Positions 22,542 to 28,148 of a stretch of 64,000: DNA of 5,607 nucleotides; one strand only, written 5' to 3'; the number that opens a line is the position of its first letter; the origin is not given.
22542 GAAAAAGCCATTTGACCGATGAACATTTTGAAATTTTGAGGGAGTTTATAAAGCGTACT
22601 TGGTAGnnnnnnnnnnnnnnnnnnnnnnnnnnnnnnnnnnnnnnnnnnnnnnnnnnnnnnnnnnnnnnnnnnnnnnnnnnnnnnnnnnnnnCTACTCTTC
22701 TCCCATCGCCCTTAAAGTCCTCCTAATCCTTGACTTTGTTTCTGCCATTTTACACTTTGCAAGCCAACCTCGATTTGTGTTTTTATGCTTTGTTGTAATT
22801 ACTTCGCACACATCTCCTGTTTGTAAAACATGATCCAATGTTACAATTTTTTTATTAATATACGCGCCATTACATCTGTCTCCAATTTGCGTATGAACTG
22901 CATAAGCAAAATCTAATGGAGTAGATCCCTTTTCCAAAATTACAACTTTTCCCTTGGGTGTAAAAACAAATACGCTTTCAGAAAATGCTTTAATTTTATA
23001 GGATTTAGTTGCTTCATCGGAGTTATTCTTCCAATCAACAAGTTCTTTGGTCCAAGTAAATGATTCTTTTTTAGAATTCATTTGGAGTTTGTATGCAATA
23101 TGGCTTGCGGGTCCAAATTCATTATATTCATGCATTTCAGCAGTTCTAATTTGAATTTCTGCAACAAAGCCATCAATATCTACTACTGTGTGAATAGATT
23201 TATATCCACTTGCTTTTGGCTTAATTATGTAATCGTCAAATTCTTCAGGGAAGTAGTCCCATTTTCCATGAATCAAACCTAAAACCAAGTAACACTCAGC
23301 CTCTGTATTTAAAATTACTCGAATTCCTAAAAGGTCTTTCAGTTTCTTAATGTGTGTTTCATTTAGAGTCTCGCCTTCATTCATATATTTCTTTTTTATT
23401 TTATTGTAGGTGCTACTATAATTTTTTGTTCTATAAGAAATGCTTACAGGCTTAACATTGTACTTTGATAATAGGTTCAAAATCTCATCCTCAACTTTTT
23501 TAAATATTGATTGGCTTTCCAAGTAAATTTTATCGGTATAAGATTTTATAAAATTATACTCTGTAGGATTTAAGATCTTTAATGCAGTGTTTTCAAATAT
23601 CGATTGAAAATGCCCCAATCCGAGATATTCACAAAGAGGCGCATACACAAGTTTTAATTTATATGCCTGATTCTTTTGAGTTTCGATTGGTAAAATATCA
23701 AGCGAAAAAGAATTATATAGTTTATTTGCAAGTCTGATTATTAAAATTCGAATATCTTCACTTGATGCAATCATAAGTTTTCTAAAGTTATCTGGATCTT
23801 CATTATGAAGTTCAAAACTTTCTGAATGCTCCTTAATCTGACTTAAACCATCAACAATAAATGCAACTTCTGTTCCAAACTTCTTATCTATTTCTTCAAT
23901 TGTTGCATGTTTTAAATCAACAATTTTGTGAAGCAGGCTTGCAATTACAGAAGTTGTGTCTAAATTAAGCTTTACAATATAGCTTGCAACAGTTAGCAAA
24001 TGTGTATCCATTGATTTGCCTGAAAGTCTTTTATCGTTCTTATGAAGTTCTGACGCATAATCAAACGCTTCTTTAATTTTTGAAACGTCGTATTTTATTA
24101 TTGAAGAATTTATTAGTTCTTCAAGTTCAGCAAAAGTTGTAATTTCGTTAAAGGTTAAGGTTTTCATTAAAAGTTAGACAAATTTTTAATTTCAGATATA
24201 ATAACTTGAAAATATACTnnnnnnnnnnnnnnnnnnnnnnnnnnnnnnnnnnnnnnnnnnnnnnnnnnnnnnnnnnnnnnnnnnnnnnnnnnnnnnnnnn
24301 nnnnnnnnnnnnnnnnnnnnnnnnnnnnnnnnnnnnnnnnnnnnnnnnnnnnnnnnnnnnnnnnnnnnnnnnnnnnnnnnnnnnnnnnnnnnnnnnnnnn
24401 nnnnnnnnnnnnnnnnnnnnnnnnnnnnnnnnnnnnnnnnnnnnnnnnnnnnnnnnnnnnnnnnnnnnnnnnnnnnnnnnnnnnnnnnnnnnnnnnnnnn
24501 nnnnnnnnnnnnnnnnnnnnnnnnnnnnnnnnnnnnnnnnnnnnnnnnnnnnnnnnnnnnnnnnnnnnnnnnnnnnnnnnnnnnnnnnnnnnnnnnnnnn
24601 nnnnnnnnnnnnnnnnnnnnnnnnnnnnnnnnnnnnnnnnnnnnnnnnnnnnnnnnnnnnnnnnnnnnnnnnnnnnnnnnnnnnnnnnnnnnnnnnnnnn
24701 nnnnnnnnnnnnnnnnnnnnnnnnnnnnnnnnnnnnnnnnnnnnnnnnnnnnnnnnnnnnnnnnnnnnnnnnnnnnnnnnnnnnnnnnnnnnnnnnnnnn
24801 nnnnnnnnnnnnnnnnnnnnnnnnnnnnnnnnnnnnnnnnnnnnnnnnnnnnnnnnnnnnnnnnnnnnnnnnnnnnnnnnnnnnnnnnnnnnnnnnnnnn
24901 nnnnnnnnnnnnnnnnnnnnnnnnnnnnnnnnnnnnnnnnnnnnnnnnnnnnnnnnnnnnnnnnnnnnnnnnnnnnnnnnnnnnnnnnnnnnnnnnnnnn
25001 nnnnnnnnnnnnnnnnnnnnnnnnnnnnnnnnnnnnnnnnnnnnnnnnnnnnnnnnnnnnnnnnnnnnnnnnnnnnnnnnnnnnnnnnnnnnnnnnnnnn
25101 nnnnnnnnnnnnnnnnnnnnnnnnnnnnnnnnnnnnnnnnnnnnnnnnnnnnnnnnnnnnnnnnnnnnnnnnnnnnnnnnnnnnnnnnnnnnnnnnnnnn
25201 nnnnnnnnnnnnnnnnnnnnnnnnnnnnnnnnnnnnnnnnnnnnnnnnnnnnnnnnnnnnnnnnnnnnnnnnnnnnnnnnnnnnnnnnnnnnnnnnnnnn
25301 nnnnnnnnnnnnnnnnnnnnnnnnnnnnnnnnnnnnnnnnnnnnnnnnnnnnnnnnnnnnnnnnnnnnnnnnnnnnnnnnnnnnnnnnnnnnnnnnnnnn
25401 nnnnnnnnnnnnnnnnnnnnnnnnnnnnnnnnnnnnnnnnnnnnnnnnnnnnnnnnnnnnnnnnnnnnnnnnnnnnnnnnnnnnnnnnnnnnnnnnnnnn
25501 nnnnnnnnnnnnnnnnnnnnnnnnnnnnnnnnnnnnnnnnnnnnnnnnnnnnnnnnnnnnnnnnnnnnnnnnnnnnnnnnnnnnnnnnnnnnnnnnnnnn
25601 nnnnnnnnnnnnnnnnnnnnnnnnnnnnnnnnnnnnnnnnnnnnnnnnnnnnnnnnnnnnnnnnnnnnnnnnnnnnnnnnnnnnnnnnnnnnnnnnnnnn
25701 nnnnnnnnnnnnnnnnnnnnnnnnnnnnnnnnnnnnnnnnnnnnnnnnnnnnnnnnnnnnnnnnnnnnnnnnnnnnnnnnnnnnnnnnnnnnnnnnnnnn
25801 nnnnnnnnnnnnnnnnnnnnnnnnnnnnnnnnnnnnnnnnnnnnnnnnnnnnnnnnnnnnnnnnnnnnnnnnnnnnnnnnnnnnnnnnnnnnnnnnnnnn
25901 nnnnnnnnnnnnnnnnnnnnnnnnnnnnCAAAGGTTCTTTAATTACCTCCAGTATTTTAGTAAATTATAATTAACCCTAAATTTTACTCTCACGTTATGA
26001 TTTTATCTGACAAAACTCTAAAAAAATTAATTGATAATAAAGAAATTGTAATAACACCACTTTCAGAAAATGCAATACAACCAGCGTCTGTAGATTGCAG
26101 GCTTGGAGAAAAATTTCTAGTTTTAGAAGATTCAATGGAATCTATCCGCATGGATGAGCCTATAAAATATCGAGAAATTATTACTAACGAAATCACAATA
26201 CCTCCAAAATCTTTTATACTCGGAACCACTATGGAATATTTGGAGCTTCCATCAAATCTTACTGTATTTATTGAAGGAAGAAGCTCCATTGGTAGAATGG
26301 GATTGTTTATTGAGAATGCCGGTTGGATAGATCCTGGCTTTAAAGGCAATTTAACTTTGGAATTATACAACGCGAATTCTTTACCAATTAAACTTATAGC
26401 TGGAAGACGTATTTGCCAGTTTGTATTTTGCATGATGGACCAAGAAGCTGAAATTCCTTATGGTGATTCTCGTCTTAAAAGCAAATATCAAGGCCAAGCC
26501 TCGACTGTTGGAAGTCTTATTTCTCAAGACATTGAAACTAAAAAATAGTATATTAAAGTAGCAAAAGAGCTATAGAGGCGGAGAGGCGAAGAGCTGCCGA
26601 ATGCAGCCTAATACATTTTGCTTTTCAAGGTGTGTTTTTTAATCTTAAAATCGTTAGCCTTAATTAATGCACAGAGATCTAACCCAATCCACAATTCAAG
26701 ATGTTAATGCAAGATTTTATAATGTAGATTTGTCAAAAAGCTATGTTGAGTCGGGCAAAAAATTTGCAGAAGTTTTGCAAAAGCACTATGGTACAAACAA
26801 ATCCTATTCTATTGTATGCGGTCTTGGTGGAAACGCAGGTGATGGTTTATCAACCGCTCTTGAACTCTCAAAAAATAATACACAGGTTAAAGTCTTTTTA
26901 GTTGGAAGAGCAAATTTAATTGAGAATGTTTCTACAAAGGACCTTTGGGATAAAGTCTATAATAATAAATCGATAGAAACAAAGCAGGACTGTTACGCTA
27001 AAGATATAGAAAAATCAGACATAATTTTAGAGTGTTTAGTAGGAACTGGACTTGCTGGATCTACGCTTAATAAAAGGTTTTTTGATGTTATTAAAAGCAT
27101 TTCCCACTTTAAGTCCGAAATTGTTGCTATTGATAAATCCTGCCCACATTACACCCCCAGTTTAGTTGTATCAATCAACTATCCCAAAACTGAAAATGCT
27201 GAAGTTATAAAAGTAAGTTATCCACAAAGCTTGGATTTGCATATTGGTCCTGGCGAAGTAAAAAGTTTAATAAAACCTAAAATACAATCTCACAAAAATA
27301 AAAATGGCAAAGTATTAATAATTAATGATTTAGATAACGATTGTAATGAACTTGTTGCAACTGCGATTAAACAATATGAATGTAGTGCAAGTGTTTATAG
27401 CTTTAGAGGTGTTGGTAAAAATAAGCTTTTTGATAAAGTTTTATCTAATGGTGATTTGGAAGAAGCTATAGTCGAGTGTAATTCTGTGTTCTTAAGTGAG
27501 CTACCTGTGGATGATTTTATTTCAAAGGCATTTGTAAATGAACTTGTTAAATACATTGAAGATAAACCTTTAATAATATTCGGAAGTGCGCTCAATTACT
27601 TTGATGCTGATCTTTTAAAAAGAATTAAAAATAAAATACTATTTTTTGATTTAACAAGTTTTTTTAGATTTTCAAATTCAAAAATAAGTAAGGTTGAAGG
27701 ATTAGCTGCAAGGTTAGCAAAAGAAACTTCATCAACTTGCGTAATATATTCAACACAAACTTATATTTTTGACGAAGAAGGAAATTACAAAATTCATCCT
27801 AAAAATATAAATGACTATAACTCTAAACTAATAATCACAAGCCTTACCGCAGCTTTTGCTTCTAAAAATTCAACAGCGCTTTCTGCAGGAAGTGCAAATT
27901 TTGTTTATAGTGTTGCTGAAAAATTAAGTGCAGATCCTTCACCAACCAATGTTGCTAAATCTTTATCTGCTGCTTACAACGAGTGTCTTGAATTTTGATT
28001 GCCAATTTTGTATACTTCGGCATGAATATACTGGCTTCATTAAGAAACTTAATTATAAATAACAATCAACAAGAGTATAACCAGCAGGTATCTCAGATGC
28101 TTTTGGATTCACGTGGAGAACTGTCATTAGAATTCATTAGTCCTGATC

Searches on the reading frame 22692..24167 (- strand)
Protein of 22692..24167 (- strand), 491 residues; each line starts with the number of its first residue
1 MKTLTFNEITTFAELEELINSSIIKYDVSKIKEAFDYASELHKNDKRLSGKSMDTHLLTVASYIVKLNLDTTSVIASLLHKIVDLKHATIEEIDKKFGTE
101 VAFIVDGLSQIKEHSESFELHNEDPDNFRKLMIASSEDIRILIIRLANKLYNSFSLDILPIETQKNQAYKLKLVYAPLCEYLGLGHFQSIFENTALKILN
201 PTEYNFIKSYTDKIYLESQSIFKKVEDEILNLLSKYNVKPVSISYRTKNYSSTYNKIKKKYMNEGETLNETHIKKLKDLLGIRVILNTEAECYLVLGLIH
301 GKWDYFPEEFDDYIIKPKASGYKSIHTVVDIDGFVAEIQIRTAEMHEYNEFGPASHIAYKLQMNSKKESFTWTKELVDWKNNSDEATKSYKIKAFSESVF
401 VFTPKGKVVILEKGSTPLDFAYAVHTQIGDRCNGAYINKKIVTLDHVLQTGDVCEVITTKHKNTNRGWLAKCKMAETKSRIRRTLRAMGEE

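Call 33: search_protein_families(library=pfam, proteins=[window:22692-24167:-], max_evalue=0.001)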
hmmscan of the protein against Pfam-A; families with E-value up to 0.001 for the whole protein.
window:22692-24167:- (491 aa): 3 families
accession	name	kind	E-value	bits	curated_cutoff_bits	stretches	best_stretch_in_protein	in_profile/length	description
PF04607.23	RelA_SpoT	-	3.7e-32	111.4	27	1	246-362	2-111/113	Region found in RelA / SpoT proteins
PF13328.12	HD_4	-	4.3e-30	104.9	27.2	1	34-184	1-155/156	HD domain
PF02824.27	TGS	-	1.4e-20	73.5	22.2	1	399-458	1-60/60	TGS domain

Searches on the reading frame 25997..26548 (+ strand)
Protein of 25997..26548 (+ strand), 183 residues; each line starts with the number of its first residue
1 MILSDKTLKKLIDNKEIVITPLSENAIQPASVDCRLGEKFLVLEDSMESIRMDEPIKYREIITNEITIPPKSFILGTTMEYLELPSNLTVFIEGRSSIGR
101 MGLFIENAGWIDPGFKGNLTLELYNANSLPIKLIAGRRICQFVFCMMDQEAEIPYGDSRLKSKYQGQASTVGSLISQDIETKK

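Call 33: search_protein_families(library=pfam, proteins=[window:25997-26548:+], max_evalue=0.001)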
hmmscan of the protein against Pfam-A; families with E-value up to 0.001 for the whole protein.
window:25997-26548:+ (183 aa): 4 families
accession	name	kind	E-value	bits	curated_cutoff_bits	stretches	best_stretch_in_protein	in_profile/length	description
PF22769.1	DCD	-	2.9e-44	151.3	27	1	2-145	1-151/153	dCTP deaminase-like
PF06559.16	DCD_N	-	2.9e-10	40.7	21.4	1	2-144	4-160/164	2'-deoxycytidine 5'-triphosphate deaminase (DCD) N-terminal domain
PF00692.24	dUTPase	-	2.9e-10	40.4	22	1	64-160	22-118/129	dUTPase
PF22569.1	DCD_C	-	9.4e-05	22.3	22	1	64-168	76-185/192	2'-deoxycytidine 5'-triphosphate deaminase (DCD), C-terminal domain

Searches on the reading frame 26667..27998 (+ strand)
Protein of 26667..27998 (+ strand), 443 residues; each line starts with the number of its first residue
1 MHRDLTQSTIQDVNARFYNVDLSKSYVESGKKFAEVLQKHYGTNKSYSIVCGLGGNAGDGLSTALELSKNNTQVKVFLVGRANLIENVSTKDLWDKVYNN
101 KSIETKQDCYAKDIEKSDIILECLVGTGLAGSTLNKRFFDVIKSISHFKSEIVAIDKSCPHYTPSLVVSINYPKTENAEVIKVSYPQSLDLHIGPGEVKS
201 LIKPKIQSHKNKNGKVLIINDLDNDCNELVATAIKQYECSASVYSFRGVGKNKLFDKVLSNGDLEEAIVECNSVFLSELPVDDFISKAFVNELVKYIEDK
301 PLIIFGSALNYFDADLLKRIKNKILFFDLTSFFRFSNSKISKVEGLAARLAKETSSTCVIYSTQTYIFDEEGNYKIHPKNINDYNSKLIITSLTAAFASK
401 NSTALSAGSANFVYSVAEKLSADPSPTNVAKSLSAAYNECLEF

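Call 35: search_protein_families(library=pfam, proteins=[window:26667-27998:+], max_evalue=0.001)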
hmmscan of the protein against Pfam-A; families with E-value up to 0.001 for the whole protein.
window:26667-27998:+ (443 aa): 1 family
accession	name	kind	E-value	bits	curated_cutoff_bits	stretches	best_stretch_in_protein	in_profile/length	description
PF03853.21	YjeF_N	-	1.4e-14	54.9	24.9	1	29-156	8-138/169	YjeF-related protein N-terminus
